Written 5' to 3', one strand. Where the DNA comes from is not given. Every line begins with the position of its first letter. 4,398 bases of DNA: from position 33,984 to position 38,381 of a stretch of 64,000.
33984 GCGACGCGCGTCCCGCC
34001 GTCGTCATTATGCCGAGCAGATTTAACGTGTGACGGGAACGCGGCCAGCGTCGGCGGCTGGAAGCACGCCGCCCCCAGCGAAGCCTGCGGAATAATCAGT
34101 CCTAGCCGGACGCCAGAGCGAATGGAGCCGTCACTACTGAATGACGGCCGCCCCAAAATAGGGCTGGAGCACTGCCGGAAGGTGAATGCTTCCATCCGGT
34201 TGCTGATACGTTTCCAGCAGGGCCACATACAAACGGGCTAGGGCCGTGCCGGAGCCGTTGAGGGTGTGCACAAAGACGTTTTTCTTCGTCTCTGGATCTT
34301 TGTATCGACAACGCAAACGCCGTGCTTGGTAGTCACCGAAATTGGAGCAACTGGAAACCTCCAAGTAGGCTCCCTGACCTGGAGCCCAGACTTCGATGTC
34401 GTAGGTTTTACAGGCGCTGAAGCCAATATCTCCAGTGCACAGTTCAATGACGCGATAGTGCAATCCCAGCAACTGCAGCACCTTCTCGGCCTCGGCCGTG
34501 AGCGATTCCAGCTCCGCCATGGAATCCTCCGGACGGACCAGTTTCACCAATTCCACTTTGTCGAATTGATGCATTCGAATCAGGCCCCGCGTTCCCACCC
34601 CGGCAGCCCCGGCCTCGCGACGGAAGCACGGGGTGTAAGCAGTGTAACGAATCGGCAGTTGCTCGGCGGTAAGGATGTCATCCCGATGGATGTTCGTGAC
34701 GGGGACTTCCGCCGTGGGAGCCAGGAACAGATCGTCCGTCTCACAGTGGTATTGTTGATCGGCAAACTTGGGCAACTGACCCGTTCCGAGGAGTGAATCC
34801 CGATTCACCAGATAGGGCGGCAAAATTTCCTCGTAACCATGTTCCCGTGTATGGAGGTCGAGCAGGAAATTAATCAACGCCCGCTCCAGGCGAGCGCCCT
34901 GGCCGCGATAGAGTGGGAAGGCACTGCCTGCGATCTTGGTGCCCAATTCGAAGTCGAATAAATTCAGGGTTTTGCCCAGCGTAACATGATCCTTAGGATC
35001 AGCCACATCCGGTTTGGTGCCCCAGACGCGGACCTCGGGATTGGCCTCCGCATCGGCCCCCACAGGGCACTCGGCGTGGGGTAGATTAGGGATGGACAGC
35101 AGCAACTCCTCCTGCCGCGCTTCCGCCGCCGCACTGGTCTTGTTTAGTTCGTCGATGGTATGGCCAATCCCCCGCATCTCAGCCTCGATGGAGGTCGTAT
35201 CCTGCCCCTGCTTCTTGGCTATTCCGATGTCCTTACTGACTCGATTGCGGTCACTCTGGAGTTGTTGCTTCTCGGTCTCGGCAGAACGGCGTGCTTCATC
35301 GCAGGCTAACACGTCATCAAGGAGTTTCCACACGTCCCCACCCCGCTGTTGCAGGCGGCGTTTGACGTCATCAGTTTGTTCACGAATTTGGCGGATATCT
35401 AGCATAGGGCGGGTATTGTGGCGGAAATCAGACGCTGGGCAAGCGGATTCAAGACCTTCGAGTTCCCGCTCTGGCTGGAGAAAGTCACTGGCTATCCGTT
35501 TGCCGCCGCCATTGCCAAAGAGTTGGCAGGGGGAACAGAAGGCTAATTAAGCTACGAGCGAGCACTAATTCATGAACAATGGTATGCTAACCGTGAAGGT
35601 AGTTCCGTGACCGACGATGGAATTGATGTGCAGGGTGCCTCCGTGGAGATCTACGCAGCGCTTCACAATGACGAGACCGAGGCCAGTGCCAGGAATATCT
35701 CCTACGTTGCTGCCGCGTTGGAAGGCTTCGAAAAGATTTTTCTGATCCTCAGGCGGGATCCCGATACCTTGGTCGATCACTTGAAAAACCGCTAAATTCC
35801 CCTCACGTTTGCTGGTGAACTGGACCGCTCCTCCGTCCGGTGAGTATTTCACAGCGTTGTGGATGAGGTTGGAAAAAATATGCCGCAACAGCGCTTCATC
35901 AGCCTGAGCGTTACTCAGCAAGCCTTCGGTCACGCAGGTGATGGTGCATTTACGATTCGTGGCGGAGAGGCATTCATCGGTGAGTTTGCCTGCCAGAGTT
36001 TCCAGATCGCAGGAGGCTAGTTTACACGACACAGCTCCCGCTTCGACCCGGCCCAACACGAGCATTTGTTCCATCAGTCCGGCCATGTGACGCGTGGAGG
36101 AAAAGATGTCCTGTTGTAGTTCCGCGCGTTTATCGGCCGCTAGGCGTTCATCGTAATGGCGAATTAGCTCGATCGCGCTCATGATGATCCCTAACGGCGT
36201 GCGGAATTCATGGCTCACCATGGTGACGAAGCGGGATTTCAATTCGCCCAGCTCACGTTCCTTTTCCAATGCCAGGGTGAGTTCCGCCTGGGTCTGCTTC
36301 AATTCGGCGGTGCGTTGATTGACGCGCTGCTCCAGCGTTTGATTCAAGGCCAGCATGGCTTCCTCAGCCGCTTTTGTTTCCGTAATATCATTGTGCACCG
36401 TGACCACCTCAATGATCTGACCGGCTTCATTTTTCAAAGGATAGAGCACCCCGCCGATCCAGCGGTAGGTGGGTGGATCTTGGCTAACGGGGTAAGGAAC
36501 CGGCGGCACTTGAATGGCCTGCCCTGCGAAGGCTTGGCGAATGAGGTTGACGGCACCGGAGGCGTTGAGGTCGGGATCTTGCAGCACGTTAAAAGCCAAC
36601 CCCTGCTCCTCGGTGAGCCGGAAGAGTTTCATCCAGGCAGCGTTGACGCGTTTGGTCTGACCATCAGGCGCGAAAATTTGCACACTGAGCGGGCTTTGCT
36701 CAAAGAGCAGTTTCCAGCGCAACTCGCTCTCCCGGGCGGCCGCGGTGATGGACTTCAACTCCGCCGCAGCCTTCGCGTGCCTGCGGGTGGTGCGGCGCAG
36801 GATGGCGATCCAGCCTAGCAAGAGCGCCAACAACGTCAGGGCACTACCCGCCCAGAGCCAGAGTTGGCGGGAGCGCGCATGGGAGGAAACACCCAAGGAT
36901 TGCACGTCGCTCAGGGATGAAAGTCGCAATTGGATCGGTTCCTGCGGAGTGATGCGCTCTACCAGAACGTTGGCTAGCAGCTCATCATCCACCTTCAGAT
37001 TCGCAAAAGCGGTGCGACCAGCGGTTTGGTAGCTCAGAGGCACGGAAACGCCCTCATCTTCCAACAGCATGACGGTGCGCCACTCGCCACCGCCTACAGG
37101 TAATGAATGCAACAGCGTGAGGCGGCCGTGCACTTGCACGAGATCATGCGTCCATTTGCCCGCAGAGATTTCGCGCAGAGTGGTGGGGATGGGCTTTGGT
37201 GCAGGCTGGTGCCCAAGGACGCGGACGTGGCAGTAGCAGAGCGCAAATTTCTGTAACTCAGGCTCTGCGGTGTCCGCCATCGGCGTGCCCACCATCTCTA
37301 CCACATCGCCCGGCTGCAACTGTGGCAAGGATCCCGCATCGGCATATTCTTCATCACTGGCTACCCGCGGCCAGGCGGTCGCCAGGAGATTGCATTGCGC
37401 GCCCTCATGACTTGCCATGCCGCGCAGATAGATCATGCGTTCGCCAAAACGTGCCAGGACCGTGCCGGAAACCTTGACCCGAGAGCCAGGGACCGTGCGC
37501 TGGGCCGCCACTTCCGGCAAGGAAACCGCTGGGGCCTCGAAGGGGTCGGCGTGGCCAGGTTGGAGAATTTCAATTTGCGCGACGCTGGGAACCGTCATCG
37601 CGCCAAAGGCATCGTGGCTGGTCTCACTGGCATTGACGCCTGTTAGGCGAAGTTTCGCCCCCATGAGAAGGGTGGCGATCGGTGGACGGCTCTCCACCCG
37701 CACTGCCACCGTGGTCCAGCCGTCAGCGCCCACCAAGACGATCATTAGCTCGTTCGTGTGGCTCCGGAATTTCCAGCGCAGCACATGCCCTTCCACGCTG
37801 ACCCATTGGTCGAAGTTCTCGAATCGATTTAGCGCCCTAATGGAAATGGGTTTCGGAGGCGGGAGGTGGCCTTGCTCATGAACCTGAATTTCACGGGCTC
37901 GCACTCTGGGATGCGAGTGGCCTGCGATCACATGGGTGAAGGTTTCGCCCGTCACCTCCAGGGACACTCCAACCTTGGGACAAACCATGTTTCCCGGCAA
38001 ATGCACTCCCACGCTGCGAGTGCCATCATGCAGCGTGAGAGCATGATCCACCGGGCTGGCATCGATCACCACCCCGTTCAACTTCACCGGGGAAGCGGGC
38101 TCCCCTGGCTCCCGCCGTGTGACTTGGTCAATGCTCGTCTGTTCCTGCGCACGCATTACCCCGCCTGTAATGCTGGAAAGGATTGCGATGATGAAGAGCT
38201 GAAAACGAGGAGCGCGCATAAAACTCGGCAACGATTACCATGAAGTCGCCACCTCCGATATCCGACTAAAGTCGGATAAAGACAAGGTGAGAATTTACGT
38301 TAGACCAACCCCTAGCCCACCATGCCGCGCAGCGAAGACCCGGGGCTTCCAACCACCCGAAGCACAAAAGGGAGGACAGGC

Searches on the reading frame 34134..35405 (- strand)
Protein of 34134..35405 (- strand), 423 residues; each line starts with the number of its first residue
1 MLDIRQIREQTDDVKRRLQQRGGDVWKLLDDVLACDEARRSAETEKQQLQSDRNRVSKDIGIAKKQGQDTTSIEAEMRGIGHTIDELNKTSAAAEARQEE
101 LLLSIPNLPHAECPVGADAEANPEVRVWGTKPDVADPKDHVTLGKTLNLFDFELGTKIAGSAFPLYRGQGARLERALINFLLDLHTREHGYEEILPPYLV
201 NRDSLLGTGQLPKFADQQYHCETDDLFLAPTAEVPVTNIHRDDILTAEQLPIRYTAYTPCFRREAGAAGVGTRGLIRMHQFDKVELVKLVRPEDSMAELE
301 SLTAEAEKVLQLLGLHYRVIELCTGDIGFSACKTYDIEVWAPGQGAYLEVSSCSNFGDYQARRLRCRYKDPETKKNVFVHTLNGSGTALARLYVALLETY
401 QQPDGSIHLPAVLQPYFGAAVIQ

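Call 10: search_protein_families(library=pfam, proteins=[window:34134-35405:-], max_evalue=0.0001)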
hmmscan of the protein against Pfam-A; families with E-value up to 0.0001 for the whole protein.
window:34134-35405:- (423 aa): 2 families
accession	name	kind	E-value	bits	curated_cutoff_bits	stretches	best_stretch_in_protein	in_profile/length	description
PF00587.30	tRNA-synt_2b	-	1.5e-42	146.1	29.3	1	222-400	4-179/179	tRNA synthetase class II core domain (G, H, P, S and T)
PF02403.27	Seryl_tRNA_N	-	3.7e-27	95.1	28.2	1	1-109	1-108/108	Seryl-tRNA synthetase N-terminal domain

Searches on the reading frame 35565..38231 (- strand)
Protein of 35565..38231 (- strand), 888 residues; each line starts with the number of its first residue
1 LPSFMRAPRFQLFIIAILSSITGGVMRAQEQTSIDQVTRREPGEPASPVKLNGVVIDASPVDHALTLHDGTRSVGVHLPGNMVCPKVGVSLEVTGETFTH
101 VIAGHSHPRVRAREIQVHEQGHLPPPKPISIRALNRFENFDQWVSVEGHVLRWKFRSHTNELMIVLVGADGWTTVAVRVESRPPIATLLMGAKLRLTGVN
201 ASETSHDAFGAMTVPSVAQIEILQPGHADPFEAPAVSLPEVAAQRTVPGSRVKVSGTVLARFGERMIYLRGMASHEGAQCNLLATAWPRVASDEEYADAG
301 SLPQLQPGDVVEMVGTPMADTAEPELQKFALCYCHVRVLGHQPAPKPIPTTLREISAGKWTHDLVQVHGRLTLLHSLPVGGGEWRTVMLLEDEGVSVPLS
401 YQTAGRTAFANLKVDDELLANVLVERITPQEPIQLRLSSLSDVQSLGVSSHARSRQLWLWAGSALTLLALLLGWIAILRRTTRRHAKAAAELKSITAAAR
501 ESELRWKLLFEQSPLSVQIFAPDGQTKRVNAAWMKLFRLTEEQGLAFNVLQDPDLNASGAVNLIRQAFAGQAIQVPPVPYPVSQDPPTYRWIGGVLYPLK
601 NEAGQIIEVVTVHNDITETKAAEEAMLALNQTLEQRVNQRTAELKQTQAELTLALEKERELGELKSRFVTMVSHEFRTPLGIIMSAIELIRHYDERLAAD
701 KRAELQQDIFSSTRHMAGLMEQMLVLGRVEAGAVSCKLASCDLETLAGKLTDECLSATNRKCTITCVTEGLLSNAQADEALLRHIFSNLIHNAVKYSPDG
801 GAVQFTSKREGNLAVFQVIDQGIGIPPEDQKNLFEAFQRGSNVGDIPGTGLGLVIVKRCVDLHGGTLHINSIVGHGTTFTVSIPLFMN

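Call 7: search_protein_families(library=pfam, proteins=[window:35565-38231:-], max_evalue=0.01)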
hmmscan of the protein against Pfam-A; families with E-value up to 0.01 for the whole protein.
window:35565-38231:- (888 aa): 4 families
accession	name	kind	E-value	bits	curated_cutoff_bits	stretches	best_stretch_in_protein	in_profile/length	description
PF02518.31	HATPase_c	-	5.2e-29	101.4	26.4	1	778-885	2-109/111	Histidine kinase-, DNA gyrase B-, and HSP90-like ATPase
PF00512.31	HisKA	-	3.7e-11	43.3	26.9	1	665-732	2-66/66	His Kinase A (phospho-acceptor) domain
PF08448.16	PAS_4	-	6.1e-06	26.9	23.1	1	510-620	1-109/110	PAS fold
PF13581.12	HATPase_c_2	-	0.00072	20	27.4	1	786-879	40-123/127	Histidine kinase-like ATPase domain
